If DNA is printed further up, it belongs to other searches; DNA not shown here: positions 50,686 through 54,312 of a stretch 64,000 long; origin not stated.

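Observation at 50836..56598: Overlapping three-gene operon: methylase-less SNF2 helicase, MoxR AAA ATPase and HExxH-peptidase/vWA protein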

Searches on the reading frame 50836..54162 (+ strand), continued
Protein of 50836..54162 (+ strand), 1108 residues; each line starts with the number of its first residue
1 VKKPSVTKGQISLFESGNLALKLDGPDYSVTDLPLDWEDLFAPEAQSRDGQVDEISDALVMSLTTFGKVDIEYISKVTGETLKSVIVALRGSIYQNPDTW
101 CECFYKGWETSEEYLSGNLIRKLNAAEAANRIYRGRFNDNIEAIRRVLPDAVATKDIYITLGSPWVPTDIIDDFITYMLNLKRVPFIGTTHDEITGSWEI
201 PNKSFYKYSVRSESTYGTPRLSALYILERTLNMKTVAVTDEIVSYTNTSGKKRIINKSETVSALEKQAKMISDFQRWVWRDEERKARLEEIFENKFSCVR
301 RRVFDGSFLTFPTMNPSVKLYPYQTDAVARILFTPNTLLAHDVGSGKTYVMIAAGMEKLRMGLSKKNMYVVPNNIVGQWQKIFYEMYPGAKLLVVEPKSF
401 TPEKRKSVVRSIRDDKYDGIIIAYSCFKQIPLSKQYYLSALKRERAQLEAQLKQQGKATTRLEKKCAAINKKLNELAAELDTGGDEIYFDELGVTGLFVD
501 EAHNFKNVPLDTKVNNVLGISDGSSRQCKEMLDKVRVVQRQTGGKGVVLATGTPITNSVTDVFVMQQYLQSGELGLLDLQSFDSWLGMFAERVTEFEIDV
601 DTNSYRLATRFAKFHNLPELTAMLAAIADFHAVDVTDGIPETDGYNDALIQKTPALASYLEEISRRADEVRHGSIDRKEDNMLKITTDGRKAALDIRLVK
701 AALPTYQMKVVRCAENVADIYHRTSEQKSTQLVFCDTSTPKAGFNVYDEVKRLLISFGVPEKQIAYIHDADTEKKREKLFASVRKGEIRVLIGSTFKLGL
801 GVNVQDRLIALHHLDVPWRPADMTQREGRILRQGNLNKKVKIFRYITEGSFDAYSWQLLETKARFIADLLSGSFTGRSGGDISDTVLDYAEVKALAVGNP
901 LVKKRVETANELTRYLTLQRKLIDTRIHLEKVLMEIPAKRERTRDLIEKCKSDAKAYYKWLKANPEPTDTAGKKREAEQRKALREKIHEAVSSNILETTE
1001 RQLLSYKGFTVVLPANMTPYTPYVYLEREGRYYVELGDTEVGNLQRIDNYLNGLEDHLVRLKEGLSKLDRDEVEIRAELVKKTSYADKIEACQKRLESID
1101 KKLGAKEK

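Call 18: find_encoding_contigs(protein=P0154, flank=10000, max_places=2)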
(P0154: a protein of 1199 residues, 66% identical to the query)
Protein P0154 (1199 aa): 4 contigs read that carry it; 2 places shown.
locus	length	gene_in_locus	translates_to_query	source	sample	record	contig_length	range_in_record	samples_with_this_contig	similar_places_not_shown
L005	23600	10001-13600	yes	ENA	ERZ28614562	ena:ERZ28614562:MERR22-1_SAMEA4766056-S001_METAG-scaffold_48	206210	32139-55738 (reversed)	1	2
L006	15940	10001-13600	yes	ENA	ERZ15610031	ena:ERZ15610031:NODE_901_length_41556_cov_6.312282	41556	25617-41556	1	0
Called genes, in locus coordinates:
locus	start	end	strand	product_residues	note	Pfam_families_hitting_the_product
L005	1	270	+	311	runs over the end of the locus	PF01467:CTP_transf_like (weak), PF06574:FAD_syn, PF01687:Flavokinase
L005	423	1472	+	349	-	PF17853:GGDEF_2, PF13556:HTH_30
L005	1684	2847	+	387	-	PF00005:ABC_tran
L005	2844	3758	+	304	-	PF18075:FtsX_ECD, PF02687:FtsX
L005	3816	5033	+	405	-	PF24568:CC_PcsB, PF01551:Peptidase_M23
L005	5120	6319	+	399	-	PF00595:PDZ, PF13180:PDZ_2, PF17820:PDZ_6, PF03572:Peptidase_S41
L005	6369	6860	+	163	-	PF03449:GreA_GreB_N, PF01272:GreA_GreB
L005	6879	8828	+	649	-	PF01336:tRNA_anti-codon, PF00152:tRNA-synt_2, PF01588:tRNA_bind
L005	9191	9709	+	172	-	PF13508:Acetyltransf_7 (faint), PF13302:Acetyltransf_3, PF00583:Acetyltransf_1 (weak), PF08445:FR47 (weak)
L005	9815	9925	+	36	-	-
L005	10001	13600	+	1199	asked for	PF28553:WH_1, PF28554:DUF8437, PF00176:SNF2-rel_dom (weak), PF04851:ResIII (weak), PF28555:Helicase_dom, PF00271:Helicase_C (weak)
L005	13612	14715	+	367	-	PF07726:AAA_3, PF07728:AAA_5 (weak), PF00004:AAA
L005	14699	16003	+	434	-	PF13203:DUF2201_N, PF09967:DUF2201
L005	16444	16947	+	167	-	-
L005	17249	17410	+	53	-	-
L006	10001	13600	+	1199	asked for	PF28553:WH_1, PF28554:DUF8437, PF00176:SNF2-rel_dom (weak), PF04851:ResIII (weak), PF28555:Helicase_dom, PF00271:Helicase_C (weak)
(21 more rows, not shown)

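Call 36: search_solved_structures(query=A2, max_evalue=0.01)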
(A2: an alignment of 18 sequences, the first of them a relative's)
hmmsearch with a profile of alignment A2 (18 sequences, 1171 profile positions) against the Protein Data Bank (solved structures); distinct sequences matched with E-value up to 0.01: 1.
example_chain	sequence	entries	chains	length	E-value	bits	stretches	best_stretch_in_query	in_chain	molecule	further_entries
5jxr_A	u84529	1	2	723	1e-06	29.8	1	400-514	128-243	Chromatin-remodeling complex ATPase-like protein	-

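Call 38: search_protein_families(library=padloc, proteins=[L002:17692-19710:+, L002:4470-6470:+, L002:6482-8923:+], max_evalue=0.001)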
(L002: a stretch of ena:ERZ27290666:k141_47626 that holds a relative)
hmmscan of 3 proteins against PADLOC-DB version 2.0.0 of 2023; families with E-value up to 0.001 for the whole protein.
L002:17692-19710:+ (672 aa): 5 families
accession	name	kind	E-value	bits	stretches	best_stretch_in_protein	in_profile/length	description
PDLC02196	IetA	-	2.7e-09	34.9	1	401-543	91-229/374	-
PDLC04232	IetA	-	6e-07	27.2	1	394-516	78-192/330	-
PDLC02195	IetA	-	9.2e-05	19.9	1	405-517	110-214/395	-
PDLC04606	PDC-M37B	-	0.00032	18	1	399-506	144-252/390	-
PDLC00915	TRIP13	-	0.0004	17.9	0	436-496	62-124/302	TRIP13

L002:4470-6470:+ (666 aa): 24 families
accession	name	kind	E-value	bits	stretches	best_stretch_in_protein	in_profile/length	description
PDLC02695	Orf5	-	1.5e-19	67.8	1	8-107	9-101/601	Orf5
PDLC04157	HEC-06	-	9.5e-18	62.1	2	6-104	11-92/558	-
PDLC02701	Orf5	-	2.9e-17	60.4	1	17-105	20-100/596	Orf5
PDLC02792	SspE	-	8.7e-16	55.4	1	7-105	11-111/771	SspE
PDLC04155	HEC-06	-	3.5e-15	53.5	1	8-104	11-90/562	-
PDLC04154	HEC-06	-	4.1e-15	53.5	1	14-102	21-90/569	-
PDLC02693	Orf5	-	1.2e-12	45.7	1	14-106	6-85/543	Orf5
PDLC02686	Orf5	-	1.2e-12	45.2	1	4-104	8-96/566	Orf5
PDLC02783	SspE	-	1.2e-12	44.9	1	15-101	23-108/793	SspE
PDLC04150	HEC-05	-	5.9e-12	43.2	1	12-163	17-180/583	-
PDLC02687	Orf5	-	7.8e-12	42.7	1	14-102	15-84/543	Orf5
PDLC02691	Orf5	-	1.7e-11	41.4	1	7-109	11-95/579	Orf5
PDLC02789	SspE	-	4.2e-10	36.8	1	11-104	11-107/749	SspE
PDLC02786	SspE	-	6.9e-10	35.9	1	14-107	21-108/766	SspE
PDLC02791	SspE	-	2.7e-09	33.8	1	7-104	8-108/775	SspE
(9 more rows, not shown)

L002:6482-8923:+ (813 aa): 1 family
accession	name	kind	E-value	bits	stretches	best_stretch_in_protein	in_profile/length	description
PDLC02695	Orf5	-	2.6e-06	24.1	1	63-126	38-98/601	Orf5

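Call 43: get_annotated_region(hit=H40, flank=6000)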
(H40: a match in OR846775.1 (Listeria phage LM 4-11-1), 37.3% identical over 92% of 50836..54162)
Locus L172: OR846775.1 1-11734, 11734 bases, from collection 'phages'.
description: UNVERIFIED_ORG: Listeria phage LM 4-11-1 clone NODE_60_length_20474_cov_82.220768 genomic sequence.
organism: Listeria phage LM 4-11-1 (NCBI taxid 3113835)
taxonomy: Viruses
host: Listeria monocytogenes; source: wastewater; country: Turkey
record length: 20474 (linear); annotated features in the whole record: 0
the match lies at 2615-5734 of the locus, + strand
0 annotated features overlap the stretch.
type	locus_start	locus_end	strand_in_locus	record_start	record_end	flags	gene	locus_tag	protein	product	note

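Call 44: get_annotated_region(hit=H32, flank=8000)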
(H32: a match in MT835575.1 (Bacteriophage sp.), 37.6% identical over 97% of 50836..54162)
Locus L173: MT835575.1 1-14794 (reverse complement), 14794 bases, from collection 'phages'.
description: UNVERIFIED: Bacteriophage sp. clone scaffold_208 genomic sequence.
organism: Bacteriophage sp. (NCBI taxid 38018)
taxonomy: Viruses
host: -; source: human fecal samples; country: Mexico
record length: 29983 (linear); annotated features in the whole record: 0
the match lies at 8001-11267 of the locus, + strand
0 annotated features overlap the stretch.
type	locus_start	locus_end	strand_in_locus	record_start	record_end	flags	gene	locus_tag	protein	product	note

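Call 49: search_dna_similar(query=window:50836-54162:+, collection=plasmids, mode=protein, max_rows=25)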
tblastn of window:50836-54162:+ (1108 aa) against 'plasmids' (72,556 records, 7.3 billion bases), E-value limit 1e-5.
Records with a match: 2082; places in all: 2167; records where one place covers at least 80% of the query: 820.
Best place of each record, by identity: <60% 2082.
By first word of the organism name: Escherichia 595; Campylobacter 213; Agrobacterium 163; Rhizobium 92; Rhodococcus 64; Salmonella 59; Enterococcus 57; Bradyrhizobium 41; Acetobacter 39; Listeria 35; and 168 more.
By predicted mobility (MOB-suite, as given by PLSDB): non-mobilizable 1072; conjugative 704; mobilizable 306.
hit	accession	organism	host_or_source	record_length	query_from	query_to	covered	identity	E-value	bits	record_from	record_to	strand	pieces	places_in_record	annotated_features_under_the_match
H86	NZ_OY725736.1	Monoglobus pectinilyticus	-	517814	52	1103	95%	37.7%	0e+0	710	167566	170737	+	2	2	none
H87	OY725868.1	Subdoligranulum variabile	-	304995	51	1103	95%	37.7%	0e+0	708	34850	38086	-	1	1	record has no annotation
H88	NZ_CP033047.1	Virgibacillus sp. Bac332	cell culture,Red Sea lagoons-Mangrove ...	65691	46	1103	95%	37.3%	0e+0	692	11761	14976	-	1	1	SNF2-related protein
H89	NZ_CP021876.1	Enterococcus wangshanyuanii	cell culture,fecal sample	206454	51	1103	95%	36.8%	0e+0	652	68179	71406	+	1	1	SNF2-related protein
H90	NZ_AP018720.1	Sulfuricystis multivorans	-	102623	51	1103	94%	37.3%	0e+0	683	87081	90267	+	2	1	DEAD/DEAH box helicase family protein | hypothetical protein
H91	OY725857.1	Subdoligranulum variabile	-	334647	52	1108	95%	36.6%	0e+0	671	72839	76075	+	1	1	none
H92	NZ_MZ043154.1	Listeria monocytogenes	-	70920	51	1069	92%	37.4%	0e+0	696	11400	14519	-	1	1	SNF2-related protein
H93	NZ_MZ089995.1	Listeria monocytogenes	-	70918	51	1069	92%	37.4%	0e+0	696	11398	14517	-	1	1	SNF2-related protein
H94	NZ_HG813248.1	Listeria monocytogenes R479a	-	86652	51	1069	92%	37.4%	0e+0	696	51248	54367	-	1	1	SNF2-related protein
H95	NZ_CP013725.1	Listeria monocytogenes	Homo sapiens,blood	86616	51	1069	92%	37.4%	0e+0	696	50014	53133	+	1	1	SNF2-related protein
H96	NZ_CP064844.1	Listeria monocytogenes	Homo sapiens,human listeriosis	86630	51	1069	92%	37.4%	0e+0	696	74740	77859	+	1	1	SNF2-related protein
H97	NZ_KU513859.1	Listeria monocytogenes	Homo sapiens,blood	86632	51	1069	92%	37.4%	0e+0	696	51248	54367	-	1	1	SNF2-related protein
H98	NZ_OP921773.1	Listeria monocytogenes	-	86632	51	1069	92%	37.4%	0e+0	696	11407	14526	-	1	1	SNF2-related protein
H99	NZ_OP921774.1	Listeria monocytogenes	-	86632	51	1069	92%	37.4%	0e+0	696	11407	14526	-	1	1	SNF2-related protein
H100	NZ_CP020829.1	Listeria monocytogenes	food,barbecue pork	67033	51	1069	92%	37.3%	0e+0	707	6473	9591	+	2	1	SNF2-related protein | ArdC-like ssDNA-binding domain-containing protein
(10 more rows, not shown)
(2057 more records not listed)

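Call 69: find_related_loci(query=A2, collection=viral_contigs, flank=8000)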
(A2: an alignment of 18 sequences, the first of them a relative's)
Query A2 (1108 aa) in viral_contigs; peptide patterns used: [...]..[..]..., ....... (x = any residue, [..] = any of these).
20 stretches matched a pattern; 2 encode a relative of the query (tblastn E <= 1e-3); 2 distinct loci.
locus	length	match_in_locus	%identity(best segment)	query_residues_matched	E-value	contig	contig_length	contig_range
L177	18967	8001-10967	33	51-953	8e-163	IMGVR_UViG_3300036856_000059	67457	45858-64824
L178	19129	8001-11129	33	57-1099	4e-174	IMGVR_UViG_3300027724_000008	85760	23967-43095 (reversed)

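Call 72: search_protein_families(library=pfam, proteins=[L002:9383-9850:+, L002:8936-9253:+], max_evalue=0.001)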
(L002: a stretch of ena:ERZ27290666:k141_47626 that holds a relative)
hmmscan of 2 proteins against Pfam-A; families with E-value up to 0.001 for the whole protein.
L002:9383-9850:+ (155 aa): 0 families

L002:8936-9253:+ (105 aa): 0 families

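Call 75: predict_structure(alignment_id=A2)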
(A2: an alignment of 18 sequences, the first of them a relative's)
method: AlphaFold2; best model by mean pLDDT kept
length: 1108 residues; sequences in the alignment: 18
mean_pLDDT: 55.6   pTM: 0.33
mean pLDDT of the five models: 55.6, 52.8, 52.4, 52.0, 51.6
residues with pLDDT >= 90: 34; 70-90: 361; 50-70: 197; < 50: 516
segments of 3 or more residues with pLDDT < 50: 1-53, 66-69, 87-121, 147-165, 190-268, 291-309, 334-345, 482-484, 502-525, 551-664, 666-673, 675-707, 737-743, 796-836, 844-899, 1105-1108
pLDDT, mean of each block of 10 residues (from residue 1): 25 28 28 27 34 50 47 66 52 31 26 35 57 54 50 30 50 66 57 41 33 35 37 31 36 36 46 64 66 36 36 71 59 47 53 83 82 77 86 86 83 89 84 71 77 64 77 70 64 80 36 28 46 71 61 29 28 27 26 23 35 35 40 32 31 39 46 41 27 23 41 72 77 56 62 86 80 71 79 56 35 26 28 44 45 27 31 33 31 39 64 74 80 84 89 90 81 81 88 80 90 79 87 81 87 89 88 87 81 82 53
secondary structure, 60 per line:
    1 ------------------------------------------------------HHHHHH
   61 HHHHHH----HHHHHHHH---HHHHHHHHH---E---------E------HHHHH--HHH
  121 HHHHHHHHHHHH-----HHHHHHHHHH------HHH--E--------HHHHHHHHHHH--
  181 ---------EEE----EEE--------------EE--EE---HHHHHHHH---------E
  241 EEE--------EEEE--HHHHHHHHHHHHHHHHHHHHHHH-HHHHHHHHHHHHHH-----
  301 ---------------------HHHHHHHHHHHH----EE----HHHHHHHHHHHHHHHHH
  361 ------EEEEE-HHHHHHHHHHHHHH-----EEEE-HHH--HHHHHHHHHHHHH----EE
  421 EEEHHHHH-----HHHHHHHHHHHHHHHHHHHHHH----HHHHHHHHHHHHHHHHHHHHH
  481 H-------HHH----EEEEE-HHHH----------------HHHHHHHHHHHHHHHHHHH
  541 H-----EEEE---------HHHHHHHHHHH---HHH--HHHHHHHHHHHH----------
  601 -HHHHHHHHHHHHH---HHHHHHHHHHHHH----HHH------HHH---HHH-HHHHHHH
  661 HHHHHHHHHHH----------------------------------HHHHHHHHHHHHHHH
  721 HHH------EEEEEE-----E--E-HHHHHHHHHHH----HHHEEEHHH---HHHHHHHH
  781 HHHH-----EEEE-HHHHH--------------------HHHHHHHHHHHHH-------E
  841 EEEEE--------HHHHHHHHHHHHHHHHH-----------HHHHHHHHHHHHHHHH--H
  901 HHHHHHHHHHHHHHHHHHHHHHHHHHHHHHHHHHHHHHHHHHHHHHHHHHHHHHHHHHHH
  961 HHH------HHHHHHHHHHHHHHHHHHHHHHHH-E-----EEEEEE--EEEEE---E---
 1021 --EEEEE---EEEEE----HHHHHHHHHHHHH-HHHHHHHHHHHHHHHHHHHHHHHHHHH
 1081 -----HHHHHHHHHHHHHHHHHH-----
elements in order (helices of 4 or more, strands of 3 or more residues): H55-66 H71-78 H82-90 H111-115 H118-132 H138-147 H168-178 E190-192 E197-199 H223-230 E240-243 E252-255 H258-280 H282-295 H322-333 H344-360 E367-371 H373-386 E392-395 H402-414 E419-423 H424-428 H434-455 H460-481 E496-500 H502-505 H522-541 E547-550 H560-570 H579-590 H602-614 H618-630 H654-671 H706-723 E730-735 H746-756 E764-766 H773-784 E790-793 H795-799 H820-832 E840-845 H854-870 H882-897 H900-963 H970-993 E1001-1006 E1009-1013 E1023-1027 E1031-1035 H1040-1052 H1054-1080 H1086-1103
